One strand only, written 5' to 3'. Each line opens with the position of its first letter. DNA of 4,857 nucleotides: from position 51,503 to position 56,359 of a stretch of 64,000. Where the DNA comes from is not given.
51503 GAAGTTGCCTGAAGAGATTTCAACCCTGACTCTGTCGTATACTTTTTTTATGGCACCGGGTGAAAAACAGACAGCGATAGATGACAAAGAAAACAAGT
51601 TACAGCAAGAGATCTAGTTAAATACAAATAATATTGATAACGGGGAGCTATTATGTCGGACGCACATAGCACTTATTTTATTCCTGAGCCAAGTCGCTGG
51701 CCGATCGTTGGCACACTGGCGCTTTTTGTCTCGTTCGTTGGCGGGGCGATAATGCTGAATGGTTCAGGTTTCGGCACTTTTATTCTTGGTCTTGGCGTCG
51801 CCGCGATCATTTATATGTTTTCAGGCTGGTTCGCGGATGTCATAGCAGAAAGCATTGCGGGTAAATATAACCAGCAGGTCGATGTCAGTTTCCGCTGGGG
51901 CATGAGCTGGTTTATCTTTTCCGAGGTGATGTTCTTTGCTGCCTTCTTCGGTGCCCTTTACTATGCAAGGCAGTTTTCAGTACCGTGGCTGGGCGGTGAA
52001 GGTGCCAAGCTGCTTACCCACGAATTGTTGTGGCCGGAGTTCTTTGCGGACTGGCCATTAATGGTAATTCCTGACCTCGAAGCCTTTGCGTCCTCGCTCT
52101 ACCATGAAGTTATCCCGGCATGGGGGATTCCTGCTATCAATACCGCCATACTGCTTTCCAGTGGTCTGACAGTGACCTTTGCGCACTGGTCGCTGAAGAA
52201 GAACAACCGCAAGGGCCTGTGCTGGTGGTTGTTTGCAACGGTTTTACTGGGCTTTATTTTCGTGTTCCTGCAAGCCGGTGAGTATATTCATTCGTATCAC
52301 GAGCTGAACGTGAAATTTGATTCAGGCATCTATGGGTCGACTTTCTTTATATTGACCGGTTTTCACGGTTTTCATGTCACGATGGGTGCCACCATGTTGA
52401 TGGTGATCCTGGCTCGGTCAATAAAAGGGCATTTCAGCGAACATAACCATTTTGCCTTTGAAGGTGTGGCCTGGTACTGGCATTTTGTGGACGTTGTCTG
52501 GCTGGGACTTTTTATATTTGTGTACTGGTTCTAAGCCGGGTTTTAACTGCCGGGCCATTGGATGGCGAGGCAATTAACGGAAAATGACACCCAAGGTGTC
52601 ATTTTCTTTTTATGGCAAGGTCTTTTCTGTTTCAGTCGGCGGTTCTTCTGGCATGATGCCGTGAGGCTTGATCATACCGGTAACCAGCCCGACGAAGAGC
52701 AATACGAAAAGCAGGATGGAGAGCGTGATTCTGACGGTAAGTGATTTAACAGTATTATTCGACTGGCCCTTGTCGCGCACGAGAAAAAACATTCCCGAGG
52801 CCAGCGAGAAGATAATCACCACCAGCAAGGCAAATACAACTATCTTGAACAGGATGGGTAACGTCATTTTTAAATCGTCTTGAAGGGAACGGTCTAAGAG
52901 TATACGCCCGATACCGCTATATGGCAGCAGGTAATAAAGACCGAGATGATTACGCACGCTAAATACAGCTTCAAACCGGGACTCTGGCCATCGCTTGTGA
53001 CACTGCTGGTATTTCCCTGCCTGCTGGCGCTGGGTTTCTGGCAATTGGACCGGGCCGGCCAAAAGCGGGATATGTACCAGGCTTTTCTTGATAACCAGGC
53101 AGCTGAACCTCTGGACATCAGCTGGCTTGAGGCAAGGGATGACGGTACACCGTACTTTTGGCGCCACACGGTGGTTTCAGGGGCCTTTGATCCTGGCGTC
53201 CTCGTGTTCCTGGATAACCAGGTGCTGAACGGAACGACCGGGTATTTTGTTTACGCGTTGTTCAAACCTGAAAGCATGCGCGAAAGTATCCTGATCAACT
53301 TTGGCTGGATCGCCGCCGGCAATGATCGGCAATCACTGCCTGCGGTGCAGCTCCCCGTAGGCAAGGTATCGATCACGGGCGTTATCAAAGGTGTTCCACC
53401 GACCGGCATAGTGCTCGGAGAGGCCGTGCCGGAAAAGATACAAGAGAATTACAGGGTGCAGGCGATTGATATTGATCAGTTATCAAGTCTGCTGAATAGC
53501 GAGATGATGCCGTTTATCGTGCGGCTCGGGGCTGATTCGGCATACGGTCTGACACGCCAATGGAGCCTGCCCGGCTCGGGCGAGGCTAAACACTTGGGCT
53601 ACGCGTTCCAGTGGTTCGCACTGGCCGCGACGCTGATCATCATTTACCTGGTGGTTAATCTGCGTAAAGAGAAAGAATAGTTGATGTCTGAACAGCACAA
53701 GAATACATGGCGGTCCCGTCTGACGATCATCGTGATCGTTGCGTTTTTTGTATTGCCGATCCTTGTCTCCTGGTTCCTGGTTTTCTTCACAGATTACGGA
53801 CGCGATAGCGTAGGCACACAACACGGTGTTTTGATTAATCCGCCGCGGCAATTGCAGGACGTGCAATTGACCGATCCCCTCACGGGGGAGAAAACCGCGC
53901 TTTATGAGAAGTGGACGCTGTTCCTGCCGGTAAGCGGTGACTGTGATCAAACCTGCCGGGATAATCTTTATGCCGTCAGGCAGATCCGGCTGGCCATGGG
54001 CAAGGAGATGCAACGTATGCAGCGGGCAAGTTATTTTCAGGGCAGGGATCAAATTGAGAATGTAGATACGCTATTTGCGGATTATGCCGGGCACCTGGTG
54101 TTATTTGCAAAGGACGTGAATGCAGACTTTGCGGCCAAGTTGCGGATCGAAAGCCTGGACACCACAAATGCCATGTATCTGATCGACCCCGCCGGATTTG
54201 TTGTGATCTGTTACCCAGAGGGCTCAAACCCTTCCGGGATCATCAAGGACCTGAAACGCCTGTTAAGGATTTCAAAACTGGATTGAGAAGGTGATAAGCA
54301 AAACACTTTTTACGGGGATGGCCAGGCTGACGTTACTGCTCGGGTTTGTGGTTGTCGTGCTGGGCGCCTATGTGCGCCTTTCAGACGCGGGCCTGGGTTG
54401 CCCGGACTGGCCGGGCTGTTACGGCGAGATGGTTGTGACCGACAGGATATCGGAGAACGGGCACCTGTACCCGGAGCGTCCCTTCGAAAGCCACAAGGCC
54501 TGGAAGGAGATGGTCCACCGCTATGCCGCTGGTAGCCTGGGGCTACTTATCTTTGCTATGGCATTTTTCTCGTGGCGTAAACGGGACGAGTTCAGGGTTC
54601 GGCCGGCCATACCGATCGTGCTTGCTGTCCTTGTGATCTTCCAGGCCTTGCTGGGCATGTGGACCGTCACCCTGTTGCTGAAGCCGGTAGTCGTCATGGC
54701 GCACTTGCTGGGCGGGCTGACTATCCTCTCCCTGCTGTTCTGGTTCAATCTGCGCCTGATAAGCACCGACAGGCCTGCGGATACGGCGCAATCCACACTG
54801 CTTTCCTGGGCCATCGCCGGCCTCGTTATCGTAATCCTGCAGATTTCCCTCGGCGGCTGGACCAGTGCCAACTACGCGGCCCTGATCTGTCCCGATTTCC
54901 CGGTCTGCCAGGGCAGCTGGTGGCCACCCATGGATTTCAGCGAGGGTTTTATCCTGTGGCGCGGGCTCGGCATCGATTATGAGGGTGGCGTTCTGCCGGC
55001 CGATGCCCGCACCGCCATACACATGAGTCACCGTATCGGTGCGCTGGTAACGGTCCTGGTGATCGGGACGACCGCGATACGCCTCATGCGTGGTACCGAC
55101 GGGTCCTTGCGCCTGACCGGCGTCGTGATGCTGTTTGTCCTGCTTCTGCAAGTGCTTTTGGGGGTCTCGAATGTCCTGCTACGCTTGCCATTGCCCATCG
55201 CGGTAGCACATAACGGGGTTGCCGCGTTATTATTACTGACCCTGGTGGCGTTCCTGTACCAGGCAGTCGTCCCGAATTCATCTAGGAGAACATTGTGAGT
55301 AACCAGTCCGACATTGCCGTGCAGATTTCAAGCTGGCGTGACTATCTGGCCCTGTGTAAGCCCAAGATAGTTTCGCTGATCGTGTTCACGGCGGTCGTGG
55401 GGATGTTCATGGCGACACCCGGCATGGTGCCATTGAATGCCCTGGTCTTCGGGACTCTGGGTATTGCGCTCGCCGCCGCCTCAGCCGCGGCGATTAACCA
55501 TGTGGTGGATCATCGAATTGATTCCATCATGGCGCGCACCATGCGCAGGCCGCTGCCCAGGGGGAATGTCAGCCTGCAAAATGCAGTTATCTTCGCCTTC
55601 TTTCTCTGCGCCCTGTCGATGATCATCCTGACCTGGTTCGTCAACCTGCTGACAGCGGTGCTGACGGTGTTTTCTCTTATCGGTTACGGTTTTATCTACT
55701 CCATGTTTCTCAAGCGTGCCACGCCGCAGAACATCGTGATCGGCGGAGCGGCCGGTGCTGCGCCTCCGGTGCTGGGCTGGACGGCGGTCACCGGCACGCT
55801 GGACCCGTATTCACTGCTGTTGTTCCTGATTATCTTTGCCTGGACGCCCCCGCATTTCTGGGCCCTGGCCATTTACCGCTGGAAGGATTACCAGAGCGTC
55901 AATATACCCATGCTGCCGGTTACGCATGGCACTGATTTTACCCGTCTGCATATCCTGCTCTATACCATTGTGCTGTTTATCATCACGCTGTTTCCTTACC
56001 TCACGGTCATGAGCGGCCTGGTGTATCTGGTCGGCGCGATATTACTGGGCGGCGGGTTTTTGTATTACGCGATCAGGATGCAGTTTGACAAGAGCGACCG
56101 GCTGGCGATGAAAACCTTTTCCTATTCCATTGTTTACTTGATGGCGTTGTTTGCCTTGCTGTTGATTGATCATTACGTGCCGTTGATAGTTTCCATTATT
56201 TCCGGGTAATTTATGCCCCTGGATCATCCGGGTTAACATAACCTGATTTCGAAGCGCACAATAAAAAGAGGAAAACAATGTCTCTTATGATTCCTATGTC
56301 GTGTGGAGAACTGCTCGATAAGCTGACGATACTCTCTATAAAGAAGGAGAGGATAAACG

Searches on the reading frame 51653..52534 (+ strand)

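Call 51: search_protein_families(library=pfam, proteins=[window:51653-52534:+], max_evalue=0.00001)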
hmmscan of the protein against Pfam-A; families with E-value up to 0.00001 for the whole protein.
window:51653-52534:+ (293 aa): 1 family
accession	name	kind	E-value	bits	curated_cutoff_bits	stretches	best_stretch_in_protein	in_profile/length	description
PF00510.24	COX3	-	1.3e-55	189.5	23.8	2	151-293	118-256/258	Cytochrome c oxidase subunit III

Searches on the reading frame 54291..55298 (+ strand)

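Call 51: search_protein_families(library=pfam, proteins=[window:54291-55298:+], max_evalue=0.00001)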
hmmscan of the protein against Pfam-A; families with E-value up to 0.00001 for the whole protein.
window:54291-55298:+ (335 aa): 1 family
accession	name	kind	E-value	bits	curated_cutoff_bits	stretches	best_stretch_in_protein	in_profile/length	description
PF02628.20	COX15-CtaA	-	2.3e-80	270.5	29.9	1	13-319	6-322/322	Cytochrome oxidase assembly protein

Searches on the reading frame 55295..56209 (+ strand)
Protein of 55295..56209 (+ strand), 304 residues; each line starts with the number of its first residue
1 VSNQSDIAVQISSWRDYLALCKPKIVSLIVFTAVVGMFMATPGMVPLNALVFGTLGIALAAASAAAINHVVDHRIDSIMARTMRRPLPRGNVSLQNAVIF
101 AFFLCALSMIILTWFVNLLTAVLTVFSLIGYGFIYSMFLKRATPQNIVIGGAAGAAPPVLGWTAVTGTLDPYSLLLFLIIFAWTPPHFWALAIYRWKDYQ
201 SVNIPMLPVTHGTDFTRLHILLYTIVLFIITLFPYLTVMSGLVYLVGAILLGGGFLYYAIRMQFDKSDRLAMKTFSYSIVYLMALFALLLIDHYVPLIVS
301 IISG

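Call 51: search_protein_families(library=pfam, proteins=[window:55295-56209:+], max_evalue=0.00001)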
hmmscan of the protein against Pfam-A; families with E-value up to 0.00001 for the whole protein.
window:55295-56209:+ (304 aa): 1 family
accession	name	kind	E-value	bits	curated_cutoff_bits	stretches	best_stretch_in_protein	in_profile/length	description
PF01040.23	UbiA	-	8.8e-67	225.4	34.2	1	30-275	2-244/250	UbiA prenyltransferase family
